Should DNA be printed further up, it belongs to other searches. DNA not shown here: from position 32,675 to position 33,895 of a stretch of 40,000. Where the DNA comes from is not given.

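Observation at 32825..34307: Two-gene accessory operon (307-aa soluble protein + 176-aa 4-TM protein): Kiwa-like with inverted order, or an undescribed membrane-coupled defence module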

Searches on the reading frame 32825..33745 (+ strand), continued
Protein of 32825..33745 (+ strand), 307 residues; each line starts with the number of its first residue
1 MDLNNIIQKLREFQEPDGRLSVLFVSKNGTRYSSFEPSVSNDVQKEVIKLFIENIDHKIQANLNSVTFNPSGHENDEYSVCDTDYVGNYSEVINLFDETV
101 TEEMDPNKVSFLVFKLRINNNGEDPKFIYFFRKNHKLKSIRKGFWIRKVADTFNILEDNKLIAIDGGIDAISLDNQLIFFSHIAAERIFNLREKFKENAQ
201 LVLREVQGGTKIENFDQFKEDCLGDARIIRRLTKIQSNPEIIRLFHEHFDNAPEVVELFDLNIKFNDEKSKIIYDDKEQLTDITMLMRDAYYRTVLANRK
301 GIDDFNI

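Call 49: search_dna_similar(query=window:32825-33745:+, collection=phages, mode=protein, max_rows=25, max_evalue=0.001)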
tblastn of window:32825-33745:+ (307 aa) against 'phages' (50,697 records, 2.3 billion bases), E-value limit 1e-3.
Records with a match: 9; places in all: 9; records where one place covers at least 80% of the query: 6.
Best place of each record, by identity: <60% 9.
By first word of the organism name: Clostridium 4; Mammaliicoccus 3; Clostridioides 1; Staphylococcus 1.
By host as written in the record: - 3; Clostridium difficile 1; Clostridioides difficile CD1801 1; Staphylococcus sciuri P879 1; Mammaliicoccus sciuri IVB6223 1; Mammaliicoccus sciuri IVB6229 1; Mammaliicoccus sciuri IVB6228 1.
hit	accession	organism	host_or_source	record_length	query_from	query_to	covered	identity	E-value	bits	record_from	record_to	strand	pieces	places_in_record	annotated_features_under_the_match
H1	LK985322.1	Clostridium phage phiCDHM19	-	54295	20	304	93%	33.8%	2e-29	153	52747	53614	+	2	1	phiCDHM19_gp87: conserved hypothetical protein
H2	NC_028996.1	Clostridium phage phiCDHM19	-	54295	20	304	93%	33.8%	2e-29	153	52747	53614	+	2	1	phiCDHM19_gp87: DUF4868 domain-containing protein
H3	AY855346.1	Clostridium phage phi CD119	-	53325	20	304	93%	33.8%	3e-38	149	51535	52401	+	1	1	hypothetical protein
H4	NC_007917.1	Clostridium phage phi CD119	Clostridium difficile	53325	20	304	93%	33.8%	3e-38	149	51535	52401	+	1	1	DUF4868 domain-containing protein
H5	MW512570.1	Clostridioides phage CD1801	Clostridioides difficile CD1801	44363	20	304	93%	33.8%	3e-38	149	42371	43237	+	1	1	putative bacteriocin synthesis protein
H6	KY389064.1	Staphylococcus phage phi879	Staphylococcus sciuri P879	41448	1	304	99%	24.5%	9e-7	56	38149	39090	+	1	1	DUF4868 domain-containing protein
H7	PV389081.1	Mammaliicoccus phage phi6223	Mammaliicoccus sciuri IVB6223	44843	68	303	77%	29.2%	7e-23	104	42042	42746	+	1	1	hypothetical protein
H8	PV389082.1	Mammaliicoccus phage phi6229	Mammaliicoccus sciuri IVB6229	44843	68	303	77%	29.2%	7e-23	104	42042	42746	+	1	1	hypothetical protein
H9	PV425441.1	Mammaliicoccus phage phi6228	Mammaliicoccus sciuri IVB6228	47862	68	303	77%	29.2%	8e-23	104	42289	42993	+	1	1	hypothetical protein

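Call 50: search_dna_similar(query=window:32825-33745:+, collection=plasmids, mode=protein, max_rows=25, max_evalue=0.001)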
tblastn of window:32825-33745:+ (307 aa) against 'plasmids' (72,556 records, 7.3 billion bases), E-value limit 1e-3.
Records with a match: 3; places in all: 3; records where one place covers at least 80% of the query: 2.
Best place of each record, by identity: <60% 3.
By first word of the organism name: Paenibacillus 1; Lacticaseibacillus 1; Microvirga 1.
By predicted mobility (MOB-suite, as given by PLSDB): non-mobilizable 2; mobilizable 1.
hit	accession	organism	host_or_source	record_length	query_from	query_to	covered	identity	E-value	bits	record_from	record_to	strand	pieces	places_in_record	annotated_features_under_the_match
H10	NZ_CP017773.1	Paenibacillus crassostreae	whole organism, cell ...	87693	1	305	99%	36.6%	2e-54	197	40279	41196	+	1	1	Kiwa anti-phage protein KwaB-like domain-containing protein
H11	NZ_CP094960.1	Lacticaseibacillus paracasei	Homo sapiens,single cell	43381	1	304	99%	28.8%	4e-33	135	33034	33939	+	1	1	DUF4868 domain-containing protein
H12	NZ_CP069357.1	Microvirga sp. VF16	Vachellia farnesiana,Cell culture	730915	107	279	56%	27.2%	3e-5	53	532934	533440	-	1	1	Kiwa anti-phage protein KwaB-like domain-containing protein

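Call 51: get_annotated_region(hit=H4, flank=4000)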
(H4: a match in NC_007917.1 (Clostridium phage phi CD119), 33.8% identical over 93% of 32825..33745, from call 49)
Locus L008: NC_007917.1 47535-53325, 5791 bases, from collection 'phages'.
description: Clostridium phage phi CD119, complete genome.
organism: Clostridium phage phi CD119 (NCBI taxid 2883936)
taxonomy: Viruses; Duplodnaviria; Heunggongvirae; Uroviricota; Caudoviricetes; Lubbockvirus; Lubbockvirus CD119
host: Clostridium difficile; source: -; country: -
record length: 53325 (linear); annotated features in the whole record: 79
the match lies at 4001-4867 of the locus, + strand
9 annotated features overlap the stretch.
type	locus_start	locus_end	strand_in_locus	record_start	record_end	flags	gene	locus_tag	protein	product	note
CDS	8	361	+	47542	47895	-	-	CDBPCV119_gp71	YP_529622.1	RusA-like Holliday junction resolvase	ORF71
CDS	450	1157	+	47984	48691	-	-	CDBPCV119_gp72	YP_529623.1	anti-repressor Ant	ORF72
CDS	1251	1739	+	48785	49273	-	-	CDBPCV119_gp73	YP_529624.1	hypothetical protein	ORF73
CDS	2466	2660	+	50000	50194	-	-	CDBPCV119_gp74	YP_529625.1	hypothetical protein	ORF74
CDS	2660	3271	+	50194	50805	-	-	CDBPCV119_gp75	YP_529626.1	acetyltransferase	ORF75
CDS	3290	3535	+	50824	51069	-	-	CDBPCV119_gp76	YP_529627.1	hypothetical protein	ORF76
CDS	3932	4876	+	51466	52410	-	-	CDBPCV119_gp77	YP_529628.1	DUF4868 domain-containing protein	ORF77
CDS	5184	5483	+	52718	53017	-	-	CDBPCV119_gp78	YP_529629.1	hypothetical protein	ORF78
CDS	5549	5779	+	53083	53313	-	-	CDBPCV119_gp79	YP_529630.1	hypothetical protein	ORF79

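Call 52: get_annotated_region(hit=H6, flank=4000)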
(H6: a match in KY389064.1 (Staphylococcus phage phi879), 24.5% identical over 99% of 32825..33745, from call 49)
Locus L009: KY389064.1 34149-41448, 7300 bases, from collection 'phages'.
description: Staphylococcus phage phi879, complete genome.
organism: Staphylococcus phage phi879 (NCBI taxid 1955181)
taxonomy: Viruses; Duplodnaviria; Heunggongvirae; Uroviricota; Caudoviricetes; Bronfenbrennervirinae; Peeveelvirus
host: Staphylococcus sciuri P879; source: -; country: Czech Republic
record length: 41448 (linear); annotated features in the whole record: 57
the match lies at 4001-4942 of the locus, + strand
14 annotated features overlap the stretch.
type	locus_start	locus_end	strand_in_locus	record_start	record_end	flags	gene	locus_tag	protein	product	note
CDS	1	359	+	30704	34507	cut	-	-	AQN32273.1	putative tail spike with endopeptidase domain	Tsp; Structural protein, putative tail spike with endopeptidase domain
CDS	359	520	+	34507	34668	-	-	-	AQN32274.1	hypothetical protein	Gp43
CDS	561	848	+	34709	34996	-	-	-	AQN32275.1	hypothetical protein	Gp44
CDS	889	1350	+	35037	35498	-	-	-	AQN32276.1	hypothetical protein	Gp45; hypothetical protein, predicted transmembrane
CDS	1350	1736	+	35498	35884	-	-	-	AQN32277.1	hypothetical protein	Gp46; hypothetical protein, predicted membrane anchored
CDS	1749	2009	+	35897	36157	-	-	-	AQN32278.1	holin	Hol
CDS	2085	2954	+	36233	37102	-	-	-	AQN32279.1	N-acetylmuramoyl-L-alanine amidase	Ami; lysin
CDS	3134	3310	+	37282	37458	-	-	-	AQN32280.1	hypothetical protein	Gp49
CDS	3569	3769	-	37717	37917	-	-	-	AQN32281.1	hypothetical protein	Gp50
CDS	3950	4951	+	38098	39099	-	-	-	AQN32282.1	DUF4868 domain-containing protein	Gp51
CDS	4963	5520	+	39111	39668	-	-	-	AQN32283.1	hypothetical protein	Gp52; hypothetical protein, predicted transmembrane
CDS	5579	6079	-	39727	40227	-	-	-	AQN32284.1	cell division protein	ZipA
CDS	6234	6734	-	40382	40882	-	-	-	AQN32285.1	hypothetical protein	Gp54; hypothetical protein, predicted membrane anchored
CDS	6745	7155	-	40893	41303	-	-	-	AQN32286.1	YolD-like protein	YolD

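Call 53: get_annotated_region(hit=H7, flank=4000)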
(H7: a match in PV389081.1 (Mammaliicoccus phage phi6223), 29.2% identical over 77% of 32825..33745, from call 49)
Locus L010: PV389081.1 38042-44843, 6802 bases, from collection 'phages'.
description: Mammaliicoccus phage phi6223, complete genome.
organism: Mammaliicoccus phage phi6223 (NCBI taxid 3414230)
taxonomy: Viruses
host: Mammaliicoccus sciuri IVB6223; source: induction of prophage; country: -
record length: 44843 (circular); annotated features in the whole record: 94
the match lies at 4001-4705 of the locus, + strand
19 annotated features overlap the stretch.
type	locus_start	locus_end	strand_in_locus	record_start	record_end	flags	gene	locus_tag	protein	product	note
CDS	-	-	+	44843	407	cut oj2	-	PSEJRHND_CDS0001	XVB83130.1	hypothetical protein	-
CDS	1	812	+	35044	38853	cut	-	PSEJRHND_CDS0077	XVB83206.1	minor head protein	-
CDS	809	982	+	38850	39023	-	-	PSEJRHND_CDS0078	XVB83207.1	hypothetical protein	-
CDS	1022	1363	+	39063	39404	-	-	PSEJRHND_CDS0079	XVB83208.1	hypothetical protein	-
CDS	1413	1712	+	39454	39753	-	-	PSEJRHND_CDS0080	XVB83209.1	hypothetical protein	-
CDS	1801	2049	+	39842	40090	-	-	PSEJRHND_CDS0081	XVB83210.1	holin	-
CDS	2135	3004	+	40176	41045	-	-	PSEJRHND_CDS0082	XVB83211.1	endolysin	-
CDS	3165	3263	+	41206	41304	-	-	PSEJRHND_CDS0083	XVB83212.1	hypothetical protein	-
CDS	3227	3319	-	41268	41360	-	-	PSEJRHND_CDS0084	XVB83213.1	hypothetical protein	-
CDS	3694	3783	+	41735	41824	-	-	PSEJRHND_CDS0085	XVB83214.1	hypothetical protein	-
CDS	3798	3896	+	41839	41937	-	-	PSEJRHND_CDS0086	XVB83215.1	hypothetical protein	-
CDS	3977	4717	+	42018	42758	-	-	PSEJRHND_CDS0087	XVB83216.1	hypothetical protein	-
CDS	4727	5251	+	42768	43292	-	-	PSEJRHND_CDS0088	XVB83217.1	hypothetical protein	-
CDS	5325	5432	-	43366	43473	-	-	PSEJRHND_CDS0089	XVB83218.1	hypothetical protein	-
CDS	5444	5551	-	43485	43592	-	-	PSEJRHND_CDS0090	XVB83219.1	hypothetical protein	-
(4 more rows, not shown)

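Call 54: get_annotated_region(hit=H10, flank=4000)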
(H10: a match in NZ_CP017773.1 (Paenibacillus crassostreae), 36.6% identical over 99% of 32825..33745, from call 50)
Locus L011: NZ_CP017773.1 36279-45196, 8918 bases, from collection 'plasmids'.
description: Paenibacillus crassostreae strain LPB0068 plasmid pPC03, complete sequence
organism: Paenibacillus crassostreae (NCBI taxid 1763538)
taxonomy: Bacteria; Bacillota; Bacilli; Bacillales; Paenibacillaceae; Paenibacillus; Paenibacillus crassostreae
host: -; source: whole organism, cell nomoculture,Crassostrea gigas; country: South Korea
typing (MOB-suite, as given by PLSDB): mobilizable; replicon rep_cluster_643; relaxase MOBQ
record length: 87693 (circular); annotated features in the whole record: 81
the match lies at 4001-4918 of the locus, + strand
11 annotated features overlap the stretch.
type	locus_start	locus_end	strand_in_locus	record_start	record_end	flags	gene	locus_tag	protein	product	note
CDS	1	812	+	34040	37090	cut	-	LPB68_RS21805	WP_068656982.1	type I restriction endonuclease subunit R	-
CDS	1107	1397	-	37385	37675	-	-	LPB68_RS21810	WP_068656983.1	helix-turn-helix transcriptional regulator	-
CDS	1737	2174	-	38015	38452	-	-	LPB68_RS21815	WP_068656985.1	type II toxin-antitoxin system RelE/ParE family toxin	-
CDS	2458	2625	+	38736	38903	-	-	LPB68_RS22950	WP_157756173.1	hypothetical protein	-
CDS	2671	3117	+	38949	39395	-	-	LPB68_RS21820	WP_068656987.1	hypothetical protein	-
CDS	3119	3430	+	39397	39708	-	-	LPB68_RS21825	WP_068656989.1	hypothetical protein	-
CDS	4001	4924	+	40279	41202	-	-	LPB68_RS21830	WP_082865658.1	Kiwa anti-phage protein KwaB-like domain-containing protein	-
CDS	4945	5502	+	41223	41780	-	-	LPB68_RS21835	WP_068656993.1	hypothetical protein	-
CDS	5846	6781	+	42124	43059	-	-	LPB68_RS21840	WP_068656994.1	restriction endonuclease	-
CDS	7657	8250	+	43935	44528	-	-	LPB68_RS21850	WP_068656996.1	hypothetical protein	-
CDS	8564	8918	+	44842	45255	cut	-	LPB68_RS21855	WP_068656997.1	hypothetical protein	-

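Call 55: search_protein_representatives(alignment_id=A1)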
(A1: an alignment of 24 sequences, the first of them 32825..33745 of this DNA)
Query: 24 sequences, 305 profile positions. Proteins with E-value up to 0.001 (for the whole library): 501; up to 1e-10: 182; up to 1e-30: 66. The best 150 are listed.
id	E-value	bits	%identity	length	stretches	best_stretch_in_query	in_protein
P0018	6.4e-153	524.8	-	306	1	1-305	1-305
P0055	3.5e-67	243.3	-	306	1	3-303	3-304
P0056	4.2e-61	223.3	-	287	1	21-303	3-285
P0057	3.4e-58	213.8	-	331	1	28-303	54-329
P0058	1.1e-57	212.1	-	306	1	1-303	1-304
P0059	1.5e-57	211.6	-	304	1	7-304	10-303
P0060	1.2e-56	208.7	-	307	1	2-303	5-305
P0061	1.3e-56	208.5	-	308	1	1-303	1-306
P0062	1.6e-56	208.3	-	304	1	1-303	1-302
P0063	4.8e-55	203.4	-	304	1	4-303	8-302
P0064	3.0e-53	197.5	-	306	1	5-303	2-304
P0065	7.7e-53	196.2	-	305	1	1-303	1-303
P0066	7.5e-52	192.9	-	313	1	20-303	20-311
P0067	1.5e-51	191.9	-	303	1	5-298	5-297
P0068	3.2e-51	190.9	-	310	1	2-302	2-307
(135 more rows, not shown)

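Call 56: predict_structure(alignment_id=A1)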
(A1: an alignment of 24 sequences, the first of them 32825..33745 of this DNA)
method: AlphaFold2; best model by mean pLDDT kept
length: 307 residues; sequences in the alignment: 24
mean_pLDDT: 83.3   pTM: 0.72
mean pLDDT of the five models: 83.3, 83.0, 82.7, 82.5, 80.2
residues with pLDDT >= 90: 132; 70-90: 130; 50-70: 28; < 50: 17
segments of 3 or more residues with pLDDT < 50: 138-141, 295-307
pLDDT, mean of each block of 10 residues (from residue 1): 93 92 89 90 91 94 86 84 84 90 83 93 91 69 61 61 80 92 77 83 92 95 89 81 88 86 92 94 84 48 34
secondary structure, 60 per line:
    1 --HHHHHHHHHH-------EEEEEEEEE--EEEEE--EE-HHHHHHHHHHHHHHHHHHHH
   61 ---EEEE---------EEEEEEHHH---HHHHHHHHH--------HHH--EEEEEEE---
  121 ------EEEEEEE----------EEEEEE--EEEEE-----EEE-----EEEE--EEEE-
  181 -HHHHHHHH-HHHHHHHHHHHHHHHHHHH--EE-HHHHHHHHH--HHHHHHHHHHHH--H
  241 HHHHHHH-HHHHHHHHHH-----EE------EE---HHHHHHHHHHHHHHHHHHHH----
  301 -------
elements in order: H3-12 E20-28 E31-35 H41-60 E64-67 E77-82 H89-97 E111-117 E127-133 E144-149 E152-156 E162-164 E170-173 E176-179 H182-189 H191-209 H215-223 H226-237 H240-247 H249-258 H277-296

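Call 60: fold_search(model_id=the predicted structure, library=pdb)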
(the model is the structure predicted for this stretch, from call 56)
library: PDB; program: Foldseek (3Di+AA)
matches with E <= 10: 355; with E <= 0.001: 6
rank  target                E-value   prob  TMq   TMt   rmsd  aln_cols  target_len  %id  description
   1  9nyu_A                1.4e-10  1.00  0.55  0.55   8.3       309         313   15  Crystal structure of KwaB dimer (released 2025-08-06)
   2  9mrx_D                5.7e-10  1.00  0.50  0.49   8.7       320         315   14  Cryo-EM structure of KwaA-KwaB complex (released 2025-08-06)
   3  9mtn_K                6.0e-10  1.00  0.55  0.56   7.0       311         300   14  Crystal structure of KwaB (released 2025-08-06)
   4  9mtn_C                7.5e-10  1.00  0.57  0.58   6.5       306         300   14  Crystal structure of KwaB (released 2025-08-06)
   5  9mtn_B                7.9e-10  1.00  0.55  0.56   6.8       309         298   13  Crystal structure of KwaB (released 2025-08-06)
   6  9mtn_A                2.8e-09  1.00  0.52  0.52   8.7       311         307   14  Crystal structure of KwaB (released 2025-08-06)
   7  3mka_B                4.0e-01  0.06  0.11  0.15  18.4       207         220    8  Crystal Structure of Mycobacterium Tuberculosis Proteasome with propetide and an T1A mutation at beta-subunit (released 2010-05-26)
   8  6ijc_B                5.6e-01  0.03  0.12  0.08  20.5       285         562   10  Structure of MMPA-CoA dehydrogenase from Roseovarius nubinhibens ISM (released 2019-07-03)
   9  6bgo_O                6.0e-01  0.05  0.11  0.14  18.6       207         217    8  Singly PafE-capped 20S CP in Mycobacterium tuberculosis (released 2018-02-14)
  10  5tho_D                6.6e-01  0.05  0.12  0.15  17.7       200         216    8  Crystal Structure of Mycobacterium Tuberculosis Proteasome in complex with N,C-capped Dipeptide Inhibitor PKS2205 (released 2017-01-11)
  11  3h6i_Q                6.6e-01  0.05  0.12  0.15  17.7       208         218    9  Crystal Structure of Mycobacterium Tuberculosis Proteasome Modified by inhibitor GL1 (released 2009-09-15)
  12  6bgo_A                6.6e-01  0.05  0.11  0.14  18.6       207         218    8  Singly PafE-capped 20S CP in Mycobacterium tuberculosis (released 2018-02-14)
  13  3mka_O                7.0e-01  0.05  0.11  0.15  17.8       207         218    8  Crystal Structure of Mycobacterium Tuberculosis Proteasome with propetide and an T1A mutation at beta-subunit (released 2010-05-26)
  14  3db0_B                7.4e-01  0.14  0.19  0.37  11.5       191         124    7  Crystal structure of Putative Pyridoxamine 5'-phosphate oxidase (NP_472219.1) from LISTERIA INNOCUA at 2.00 A resoluti (released 2008-07-29)
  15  5tho_P                7.4e-01  0.06  0.11  0.15  17.1       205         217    9  Crystal Structure of Mycobacterium Tuberculosis Proteasome in complex with N,C-capped Dipeptide Inhibitor PKS2205 (released 2017-01-11)
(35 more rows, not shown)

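Call 66: find_related_loci(query=A4, collection=genome_contigs, flank=5000)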
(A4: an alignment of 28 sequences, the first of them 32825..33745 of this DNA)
Query A4 (307 aa) in genome_contigs; peptide patterns used: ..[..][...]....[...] (x = any residue, [..] = any of these).
77 stretches matched a pattern; 25 encode a relative of the query (tblastn E <= 1e-3); 25 distinct loci.
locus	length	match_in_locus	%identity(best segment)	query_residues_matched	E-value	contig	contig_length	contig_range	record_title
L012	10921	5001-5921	70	1-307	3e-148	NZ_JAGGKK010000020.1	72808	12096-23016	Virgibacillus litoralis strain DSM 21085 Ga0454118_20, whole genome shotgun sequence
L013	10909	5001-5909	69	6-307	8e-141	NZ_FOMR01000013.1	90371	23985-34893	Lentibacillus persicus strain DSM 22530, whole genome shotgun sequence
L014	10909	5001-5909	37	1-305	4e-54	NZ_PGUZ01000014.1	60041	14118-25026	Bacillus sp. V3-13 contig_14, whole genome shotgun sequence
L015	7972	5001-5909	34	1-305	2e-54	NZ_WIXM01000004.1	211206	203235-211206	Gracilibacillus sp. YIM 98692 Scaffold4, whole genome shotgun sequence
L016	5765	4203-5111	34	1-304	3e-49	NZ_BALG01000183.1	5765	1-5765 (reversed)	Paenibacillus popilliae ATCC 14706, whole genome shotgun sequence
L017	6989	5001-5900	34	1-299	2e-47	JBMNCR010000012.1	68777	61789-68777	MAG: Eubacteriaceae bacterium isolate Bins.065 NODE_914, whole genome shotgun sequence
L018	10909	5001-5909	32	1-303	2e-46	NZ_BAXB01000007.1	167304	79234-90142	Geomicrobium sp. JCM 19039, whole genome shotgun sequence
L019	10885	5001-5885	34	3-302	3e-46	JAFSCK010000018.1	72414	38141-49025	MAG: Oscillospiraceae bacterium isolate RGIG3015 Goat_Rectum-3__c515, whole genome shotgun sequence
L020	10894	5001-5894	34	2-304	1e-45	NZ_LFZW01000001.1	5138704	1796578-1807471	Peribacillus loiseleuriae strain FJAT-27997 Scaffold1, whole genome shotgun sequence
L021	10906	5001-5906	33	1-304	2e-45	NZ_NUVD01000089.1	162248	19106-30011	Bacillus cereus strain AFS087218 AFS087218_107_D1_Contig34_140523, whole genome shotgun sequence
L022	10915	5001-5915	33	1-304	9e-46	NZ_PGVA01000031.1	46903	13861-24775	Bacillus canaveralius strain M4.6 contig_32, whole genome shotgun sequence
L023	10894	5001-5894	33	12-303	7e-44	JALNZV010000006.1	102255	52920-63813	MAG: Tissierellaceae bacterium isolate SO_2017_LW2 bin 118 scaffold_436_c1_LW138R_2017, whole genome shotgun sequence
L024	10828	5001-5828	35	23-303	3e-42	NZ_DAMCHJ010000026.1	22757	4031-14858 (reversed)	MAG: Tissierella sp. isolate CTOTU49745 NODE_202_length_22757_cov_4.340014, whole genome shotgun sequence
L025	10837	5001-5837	33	20-302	4e-41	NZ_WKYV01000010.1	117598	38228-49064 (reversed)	Lactonifactor sp. BIOML-A5 scaffold10_size117598, whole genome shotgun sequence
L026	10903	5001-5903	32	7-302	3e-41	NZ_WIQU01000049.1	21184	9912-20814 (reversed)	Pectinatus frisingensis strain MB174 PFRB_59.1, whole genome shotgun sequence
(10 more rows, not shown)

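Call 74: search_protein_families(library=pfam, alignment_id=A5, max_evalue=0.00001)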
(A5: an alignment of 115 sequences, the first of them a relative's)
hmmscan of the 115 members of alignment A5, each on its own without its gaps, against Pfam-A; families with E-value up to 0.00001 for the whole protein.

A. member 1, L001:6030-6743:+ (238 aa): 0 families

B. families by the number of members that match (of 115 scanned): 87 families (the first 25 are shown)
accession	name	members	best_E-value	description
PF00239.26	Resolvase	4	4.6e-40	Resolvase, N terminal domain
PF01844.29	HNH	4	2.3e-13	HNH endonuclease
PF13175.12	AAA_15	3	2.1e-26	AAA ATPase domain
PF07508.19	Recombinase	3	1.9e-24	Recombinase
PF13304.12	AAA_21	3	3.3e-20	AAA domain, putative AbiEii toxin, Type IV TA system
PF04851.21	ResIII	3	1.2e-16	Type III restriction enzyme, res subunit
PF25606.1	SH3b_P2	2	1e-33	SH3b_P2 domain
PF03592.21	Terminase_2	2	2.3e-30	Terminase small subunit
PF03050.20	DDE_Tnp_IS66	2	5e-28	Transposase IS66 family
PF00270.35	DEAD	2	1.4e-25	DEAD/DEAH box helicase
PF08011.17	PDDEXK_9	2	1.6e-19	PD-(D/E)XK nuclease superfamily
PF02463.25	SMC_N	2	1.5e-14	RecF/RecN/SMC N terminal domain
PF01510.30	Amidase_2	2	2.3e-13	N-acetylmuramoyl-L-alanine amidase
PF00271.37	Helicase_C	2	5.7e-13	Helicase conserved C-terminal domain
PF00120.29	Gln-synt_C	1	2.5e-146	Glutamine synthetase, catalytic domain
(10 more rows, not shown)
